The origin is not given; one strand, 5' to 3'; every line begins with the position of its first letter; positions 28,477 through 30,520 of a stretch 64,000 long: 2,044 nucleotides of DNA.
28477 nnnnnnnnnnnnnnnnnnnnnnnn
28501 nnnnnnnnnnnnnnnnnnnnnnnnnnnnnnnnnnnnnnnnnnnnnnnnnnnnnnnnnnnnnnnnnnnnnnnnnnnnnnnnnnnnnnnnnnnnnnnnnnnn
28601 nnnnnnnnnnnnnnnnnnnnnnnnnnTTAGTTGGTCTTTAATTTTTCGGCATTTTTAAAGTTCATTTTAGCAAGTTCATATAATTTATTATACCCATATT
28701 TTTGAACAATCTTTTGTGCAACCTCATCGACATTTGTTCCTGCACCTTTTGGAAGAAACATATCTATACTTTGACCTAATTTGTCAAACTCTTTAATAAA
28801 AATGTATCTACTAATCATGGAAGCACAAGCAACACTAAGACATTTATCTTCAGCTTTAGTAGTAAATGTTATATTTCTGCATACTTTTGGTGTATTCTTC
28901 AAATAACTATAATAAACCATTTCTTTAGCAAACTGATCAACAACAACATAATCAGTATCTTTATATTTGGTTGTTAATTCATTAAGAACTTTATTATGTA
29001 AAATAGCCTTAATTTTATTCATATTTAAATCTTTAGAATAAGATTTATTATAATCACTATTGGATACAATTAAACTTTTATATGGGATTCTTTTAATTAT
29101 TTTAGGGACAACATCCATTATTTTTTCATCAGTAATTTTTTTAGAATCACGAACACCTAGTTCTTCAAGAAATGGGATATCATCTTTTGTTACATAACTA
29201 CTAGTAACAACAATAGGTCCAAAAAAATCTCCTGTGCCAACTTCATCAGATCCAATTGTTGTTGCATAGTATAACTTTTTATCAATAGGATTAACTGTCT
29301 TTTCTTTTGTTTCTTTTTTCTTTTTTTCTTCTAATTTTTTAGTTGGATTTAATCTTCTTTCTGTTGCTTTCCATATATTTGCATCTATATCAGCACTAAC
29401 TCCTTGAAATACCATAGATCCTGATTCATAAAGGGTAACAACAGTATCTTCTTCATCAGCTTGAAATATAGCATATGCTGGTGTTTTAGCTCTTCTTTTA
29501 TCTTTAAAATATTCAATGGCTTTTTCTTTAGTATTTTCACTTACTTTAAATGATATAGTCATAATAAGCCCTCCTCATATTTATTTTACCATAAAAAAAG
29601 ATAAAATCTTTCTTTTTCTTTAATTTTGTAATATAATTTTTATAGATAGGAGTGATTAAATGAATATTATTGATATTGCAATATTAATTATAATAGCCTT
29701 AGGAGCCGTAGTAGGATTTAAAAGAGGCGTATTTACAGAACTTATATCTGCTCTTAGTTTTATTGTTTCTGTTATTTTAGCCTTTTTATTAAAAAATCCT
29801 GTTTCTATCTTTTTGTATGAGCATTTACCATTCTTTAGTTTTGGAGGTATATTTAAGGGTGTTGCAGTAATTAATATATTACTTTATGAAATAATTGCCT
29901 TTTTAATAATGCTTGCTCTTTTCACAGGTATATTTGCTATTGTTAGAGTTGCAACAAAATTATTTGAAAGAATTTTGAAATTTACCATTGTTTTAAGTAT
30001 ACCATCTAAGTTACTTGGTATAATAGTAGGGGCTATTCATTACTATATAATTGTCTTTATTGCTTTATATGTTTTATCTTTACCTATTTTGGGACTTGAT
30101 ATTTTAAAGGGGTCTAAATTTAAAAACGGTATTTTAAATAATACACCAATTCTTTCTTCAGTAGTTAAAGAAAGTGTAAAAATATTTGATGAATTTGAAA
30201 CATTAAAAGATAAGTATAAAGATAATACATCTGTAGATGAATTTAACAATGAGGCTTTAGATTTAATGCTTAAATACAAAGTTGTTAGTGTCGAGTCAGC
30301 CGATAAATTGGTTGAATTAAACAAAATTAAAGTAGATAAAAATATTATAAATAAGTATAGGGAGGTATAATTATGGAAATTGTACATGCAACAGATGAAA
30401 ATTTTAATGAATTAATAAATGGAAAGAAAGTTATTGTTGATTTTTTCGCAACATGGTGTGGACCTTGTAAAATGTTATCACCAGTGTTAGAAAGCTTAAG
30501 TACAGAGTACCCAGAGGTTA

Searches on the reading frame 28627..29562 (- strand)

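Call 65: search_protein_families(library=pfam, proteins=[window:28627-29562:-], max_evalue=0.001)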
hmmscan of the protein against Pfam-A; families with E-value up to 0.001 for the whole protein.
window:28627-29562:- (311 aa): 2 families
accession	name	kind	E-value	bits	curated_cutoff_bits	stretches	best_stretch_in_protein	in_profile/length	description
PF01351.25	RNase_HII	-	7.6e-44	150.4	25.8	1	103-304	1-198/199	Ribonuclease HII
PF11858.14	DUF3378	-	1.4e-11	44.8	27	1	5-70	4-69/76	Domain of unknown function (DUF3378)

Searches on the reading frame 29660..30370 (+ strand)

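Call 68: search_protein_families(library=pfam, proteins=[window:29660-30370:+], max_evalue=0.00001)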
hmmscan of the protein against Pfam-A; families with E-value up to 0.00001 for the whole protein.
window:29660-30370:+ (236 aa): 1 family
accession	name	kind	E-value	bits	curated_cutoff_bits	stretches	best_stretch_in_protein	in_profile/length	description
PF02674.22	Colicin_V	-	6.1e-15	55.9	29.3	1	4-144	1-123/144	Colicin V production protein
